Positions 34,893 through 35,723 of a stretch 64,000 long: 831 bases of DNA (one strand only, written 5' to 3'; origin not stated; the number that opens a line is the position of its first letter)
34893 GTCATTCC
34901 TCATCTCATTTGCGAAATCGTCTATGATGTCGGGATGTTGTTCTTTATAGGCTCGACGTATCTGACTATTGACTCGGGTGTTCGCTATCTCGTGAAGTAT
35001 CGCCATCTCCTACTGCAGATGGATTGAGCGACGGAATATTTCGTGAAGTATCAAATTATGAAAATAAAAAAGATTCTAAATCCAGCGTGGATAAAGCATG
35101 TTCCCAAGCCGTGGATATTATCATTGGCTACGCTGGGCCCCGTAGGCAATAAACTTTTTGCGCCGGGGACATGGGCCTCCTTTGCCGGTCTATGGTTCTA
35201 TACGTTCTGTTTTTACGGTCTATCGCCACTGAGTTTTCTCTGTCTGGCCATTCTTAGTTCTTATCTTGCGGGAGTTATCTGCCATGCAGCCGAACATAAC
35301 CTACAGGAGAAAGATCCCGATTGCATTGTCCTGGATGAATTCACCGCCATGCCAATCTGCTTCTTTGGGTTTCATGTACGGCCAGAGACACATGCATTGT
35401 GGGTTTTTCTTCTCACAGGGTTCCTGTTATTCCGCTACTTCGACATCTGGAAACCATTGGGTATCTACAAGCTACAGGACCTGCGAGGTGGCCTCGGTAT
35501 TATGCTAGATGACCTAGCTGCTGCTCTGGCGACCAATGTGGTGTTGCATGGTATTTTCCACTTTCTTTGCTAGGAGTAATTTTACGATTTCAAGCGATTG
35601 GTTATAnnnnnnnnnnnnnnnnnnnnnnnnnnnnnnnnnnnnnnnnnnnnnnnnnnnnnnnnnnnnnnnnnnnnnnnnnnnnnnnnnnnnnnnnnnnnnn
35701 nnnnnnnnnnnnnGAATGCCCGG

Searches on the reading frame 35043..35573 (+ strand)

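Call 24: search_protein_families(library=pfam, proteins=[window:35043-35573:+], max_evalue=0.0001)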
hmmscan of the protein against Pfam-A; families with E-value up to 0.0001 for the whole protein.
window:35043-35573:+ (176 aa): 1 family
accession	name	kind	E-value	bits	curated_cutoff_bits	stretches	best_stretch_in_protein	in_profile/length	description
PF04608.18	PgpA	-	2.1e-35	122.2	28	1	28-171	2-140/141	Phosphatidylglycerophosphatase A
